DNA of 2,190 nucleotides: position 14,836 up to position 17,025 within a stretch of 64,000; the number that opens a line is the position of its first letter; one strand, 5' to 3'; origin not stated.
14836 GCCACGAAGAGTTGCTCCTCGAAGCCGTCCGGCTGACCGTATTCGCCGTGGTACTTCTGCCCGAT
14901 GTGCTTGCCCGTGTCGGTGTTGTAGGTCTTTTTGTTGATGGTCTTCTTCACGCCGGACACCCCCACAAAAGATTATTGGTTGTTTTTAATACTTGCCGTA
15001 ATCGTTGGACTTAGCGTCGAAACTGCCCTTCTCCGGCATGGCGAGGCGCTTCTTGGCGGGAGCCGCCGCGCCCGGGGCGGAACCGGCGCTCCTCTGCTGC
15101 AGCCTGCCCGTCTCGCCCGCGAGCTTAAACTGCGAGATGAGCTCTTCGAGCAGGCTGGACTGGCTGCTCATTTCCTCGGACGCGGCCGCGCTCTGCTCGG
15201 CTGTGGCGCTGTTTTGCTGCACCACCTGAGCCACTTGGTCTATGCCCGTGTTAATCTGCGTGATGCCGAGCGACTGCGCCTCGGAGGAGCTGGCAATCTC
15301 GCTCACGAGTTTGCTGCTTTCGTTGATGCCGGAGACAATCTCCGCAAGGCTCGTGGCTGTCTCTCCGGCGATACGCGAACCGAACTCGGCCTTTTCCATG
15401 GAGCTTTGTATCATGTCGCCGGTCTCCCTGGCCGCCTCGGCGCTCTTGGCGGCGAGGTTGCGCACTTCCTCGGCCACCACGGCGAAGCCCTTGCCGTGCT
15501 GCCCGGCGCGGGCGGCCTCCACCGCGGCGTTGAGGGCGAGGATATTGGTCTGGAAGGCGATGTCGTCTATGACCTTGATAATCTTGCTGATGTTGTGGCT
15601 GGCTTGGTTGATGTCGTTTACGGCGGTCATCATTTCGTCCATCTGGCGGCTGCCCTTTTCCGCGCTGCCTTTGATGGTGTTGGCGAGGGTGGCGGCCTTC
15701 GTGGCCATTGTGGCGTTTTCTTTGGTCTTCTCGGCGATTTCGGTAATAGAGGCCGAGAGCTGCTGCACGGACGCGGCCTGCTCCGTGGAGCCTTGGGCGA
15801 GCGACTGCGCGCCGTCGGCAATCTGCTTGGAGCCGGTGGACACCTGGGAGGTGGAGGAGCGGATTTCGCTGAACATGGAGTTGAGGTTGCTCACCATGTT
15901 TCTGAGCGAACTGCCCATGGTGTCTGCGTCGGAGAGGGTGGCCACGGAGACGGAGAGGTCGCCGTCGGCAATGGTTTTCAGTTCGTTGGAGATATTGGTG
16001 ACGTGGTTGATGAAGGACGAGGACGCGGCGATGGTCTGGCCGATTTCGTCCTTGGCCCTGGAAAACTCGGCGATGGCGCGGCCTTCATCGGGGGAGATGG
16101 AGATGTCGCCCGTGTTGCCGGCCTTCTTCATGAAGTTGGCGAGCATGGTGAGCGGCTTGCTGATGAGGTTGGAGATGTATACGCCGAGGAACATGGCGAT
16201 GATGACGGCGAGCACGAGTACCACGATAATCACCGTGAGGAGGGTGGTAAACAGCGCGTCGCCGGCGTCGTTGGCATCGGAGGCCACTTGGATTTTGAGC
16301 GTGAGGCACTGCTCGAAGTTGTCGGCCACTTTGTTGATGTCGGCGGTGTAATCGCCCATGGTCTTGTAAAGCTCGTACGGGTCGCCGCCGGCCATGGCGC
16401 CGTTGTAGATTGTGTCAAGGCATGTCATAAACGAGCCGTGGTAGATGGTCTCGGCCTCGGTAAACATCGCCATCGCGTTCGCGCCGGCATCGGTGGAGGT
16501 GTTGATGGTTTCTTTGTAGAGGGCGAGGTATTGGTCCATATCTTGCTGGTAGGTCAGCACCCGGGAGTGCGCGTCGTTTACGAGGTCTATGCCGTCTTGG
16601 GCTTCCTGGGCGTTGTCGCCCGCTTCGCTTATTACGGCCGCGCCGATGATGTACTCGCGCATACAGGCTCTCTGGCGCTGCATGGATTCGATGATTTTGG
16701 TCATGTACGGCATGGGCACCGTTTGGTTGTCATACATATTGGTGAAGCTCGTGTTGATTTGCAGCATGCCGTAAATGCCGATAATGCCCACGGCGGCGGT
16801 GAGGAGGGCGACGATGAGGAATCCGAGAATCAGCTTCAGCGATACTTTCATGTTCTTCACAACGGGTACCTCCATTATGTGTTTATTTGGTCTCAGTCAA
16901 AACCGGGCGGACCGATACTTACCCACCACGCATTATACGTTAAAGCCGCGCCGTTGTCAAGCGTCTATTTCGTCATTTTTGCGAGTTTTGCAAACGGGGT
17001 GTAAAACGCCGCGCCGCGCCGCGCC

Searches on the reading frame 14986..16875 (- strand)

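Call 55: search_protein_families(library=pfam, proteins=[window:14986-16875:-], max_evalue=0.00001)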
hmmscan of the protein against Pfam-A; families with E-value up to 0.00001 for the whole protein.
window:14986-16875:- (629 aa): 3 families
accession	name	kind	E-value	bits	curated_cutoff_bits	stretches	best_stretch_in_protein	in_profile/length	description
PF00015.26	MCPsignal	-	2e-49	168.2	34.6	1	397-551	3-171/172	Methyl-accepting chemotaxis protein (MCP) signalling domain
PF12729.13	4HB_MCP_1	-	8.2e-19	68.3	27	1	8-208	1-180/181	Four helix bundle sensory module for signal transduction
PF02203.21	TarH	-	7.3e-07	29.7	25.2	1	6-125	2-113/177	Tar ligand binding domain homologue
